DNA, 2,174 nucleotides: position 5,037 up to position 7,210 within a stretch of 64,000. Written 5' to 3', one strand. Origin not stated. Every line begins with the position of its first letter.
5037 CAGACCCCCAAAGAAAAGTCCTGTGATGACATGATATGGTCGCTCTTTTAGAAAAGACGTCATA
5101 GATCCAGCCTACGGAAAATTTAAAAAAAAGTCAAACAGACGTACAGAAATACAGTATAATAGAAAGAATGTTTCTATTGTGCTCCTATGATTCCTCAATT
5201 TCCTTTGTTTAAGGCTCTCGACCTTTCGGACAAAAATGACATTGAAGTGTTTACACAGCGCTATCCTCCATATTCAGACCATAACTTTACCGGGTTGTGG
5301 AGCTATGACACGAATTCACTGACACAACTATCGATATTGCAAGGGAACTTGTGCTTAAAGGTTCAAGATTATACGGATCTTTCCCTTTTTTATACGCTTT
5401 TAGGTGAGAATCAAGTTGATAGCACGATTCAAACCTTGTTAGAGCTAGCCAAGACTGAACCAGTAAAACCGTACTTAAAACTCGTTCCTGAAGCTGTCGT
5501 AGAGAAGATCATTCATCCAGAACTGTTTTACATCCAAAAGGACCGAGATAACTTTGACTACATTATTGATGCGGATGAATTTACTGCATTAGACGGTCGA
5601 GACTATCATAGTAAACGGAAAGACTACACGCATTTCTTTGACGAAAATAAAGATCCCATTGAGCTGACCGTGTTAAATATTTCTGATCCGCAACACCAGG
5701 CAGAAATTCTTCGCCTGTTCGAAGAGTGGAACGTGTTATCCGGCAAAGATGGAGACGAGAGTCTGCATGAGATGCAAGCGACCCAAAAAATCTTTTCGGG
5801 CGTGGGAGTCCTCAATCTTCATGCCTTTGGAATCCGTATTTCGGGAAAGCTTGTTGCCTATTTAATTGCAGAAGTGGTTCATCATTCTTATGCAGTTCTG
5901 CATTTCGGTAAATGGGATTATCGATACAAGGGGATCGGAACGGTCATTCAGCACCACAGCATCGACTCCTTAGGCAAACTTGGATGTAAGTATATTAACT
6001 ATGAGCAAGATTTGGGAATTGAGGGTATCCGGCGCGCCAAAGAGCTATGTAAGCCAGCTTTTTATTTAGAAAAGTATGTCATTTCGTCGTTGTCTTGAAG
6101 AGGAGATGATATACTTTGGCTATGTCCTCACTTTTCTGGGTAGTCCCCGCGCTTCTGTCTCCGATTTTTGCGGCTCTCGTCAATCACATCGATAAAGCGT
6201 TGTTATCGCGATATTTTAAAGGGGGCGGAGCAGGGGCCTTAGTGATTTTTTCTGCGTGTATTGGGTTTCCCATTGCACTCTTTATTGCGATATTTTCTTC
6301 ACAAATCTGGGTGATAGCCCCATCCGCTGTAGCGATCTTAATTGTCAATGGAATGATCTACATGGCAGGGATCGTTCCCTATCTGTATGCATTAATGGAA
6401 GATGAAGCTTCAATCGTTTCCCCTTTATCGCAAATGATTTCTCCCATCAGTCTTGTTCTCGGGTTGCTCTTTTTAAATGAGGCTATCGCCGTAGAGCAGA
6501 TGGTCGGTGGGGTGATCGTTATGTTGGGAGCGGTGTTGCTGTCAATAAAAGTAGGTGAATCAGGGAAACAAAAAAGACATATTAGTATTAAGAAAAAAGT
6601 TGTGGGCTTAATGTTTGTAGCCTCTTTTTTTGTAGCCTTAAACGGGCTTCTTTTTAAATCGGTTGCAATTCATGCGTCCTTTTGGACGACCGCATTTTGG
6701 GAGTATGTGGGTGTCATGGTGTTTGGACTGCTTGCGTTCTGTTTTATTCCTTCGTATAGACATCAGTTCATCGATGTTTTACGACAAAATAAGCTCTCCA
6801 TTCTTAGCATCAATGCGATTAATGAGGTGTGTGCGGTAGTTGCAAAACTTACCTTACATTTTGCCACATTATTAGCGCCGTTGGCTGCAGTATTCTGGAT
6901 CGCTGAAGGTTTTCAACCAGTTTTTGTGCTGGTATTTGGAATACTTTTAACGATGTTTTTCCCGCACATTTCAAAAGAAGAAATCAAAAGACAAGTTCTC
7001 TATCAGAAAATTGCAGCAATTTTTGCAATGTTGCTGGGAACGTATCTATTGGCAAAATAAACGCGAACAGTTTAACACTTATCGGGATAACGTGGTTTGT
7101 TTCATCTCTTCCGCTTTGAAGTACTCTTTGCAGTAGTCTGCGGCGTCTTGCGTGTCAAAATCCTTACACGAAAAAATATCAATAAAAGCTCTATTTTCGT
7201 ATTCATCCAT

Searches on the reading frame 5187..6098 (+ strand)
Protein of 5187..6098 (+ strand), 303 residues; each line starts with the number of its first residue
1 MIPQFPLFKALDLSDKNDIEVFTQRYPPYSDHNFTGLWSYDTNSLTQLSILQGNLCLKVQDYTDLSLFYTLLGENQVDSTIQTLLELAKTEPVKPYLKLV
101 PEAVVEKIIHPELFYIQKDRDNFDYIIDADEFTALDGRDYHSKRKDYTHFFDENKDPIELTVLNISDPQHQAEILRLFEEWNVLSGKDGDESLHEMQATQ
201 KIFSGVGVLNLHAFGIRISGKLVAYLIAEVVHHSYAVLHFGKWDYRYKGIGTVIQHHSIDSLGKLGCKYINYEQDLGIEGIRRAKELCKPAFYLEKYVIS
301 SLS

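Call 15: search_protein_families(library=pfam, proteins=[window:5187-6098:+], max_evalue=0.00001)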
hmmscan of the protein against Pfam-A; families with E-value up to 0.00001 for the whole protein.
window:5187-6098:+ (303 aa): 1 family
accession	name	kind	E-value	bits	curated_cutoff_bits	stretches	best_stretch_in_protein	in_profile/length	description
PF09924.15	LPG_synthase_C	-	1.4e-26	93.7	27.5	1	27-299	5-297/298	Phosphatidylglycerol lysyltransferase, C-terminal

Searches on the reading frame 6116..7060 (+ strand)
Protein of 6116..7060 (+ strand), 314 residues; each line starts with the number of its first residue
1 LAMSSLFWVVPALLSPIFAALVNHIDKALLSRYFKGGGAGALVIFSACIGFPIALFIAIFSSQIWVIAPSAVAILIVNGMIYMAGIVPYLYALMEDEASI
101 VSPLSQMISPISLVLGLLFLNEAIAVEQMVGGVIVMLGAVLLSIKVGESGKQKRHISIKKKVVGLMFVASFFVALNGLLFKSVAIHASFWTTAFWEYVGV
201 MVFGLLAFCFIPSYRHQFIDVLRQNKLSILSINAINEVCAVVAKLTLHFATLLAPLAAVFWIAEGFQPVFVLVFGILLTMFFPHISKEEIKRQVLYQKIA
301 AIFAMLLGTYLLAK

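Call 15: search_protein_families(library=pfam, proteins=[window:6116-7060:+], max_evalue=0.00001)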
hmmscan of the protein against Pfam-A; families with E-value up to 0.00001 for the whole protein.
window:6116-7060:+ (314 aa): 1 family
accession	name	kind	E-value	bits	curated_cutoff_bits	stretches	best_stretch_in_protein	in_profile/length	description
PF00892.27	EamA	-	5.4e-07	30.4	28.2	1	8-143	3-134/135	EamA-like transporter family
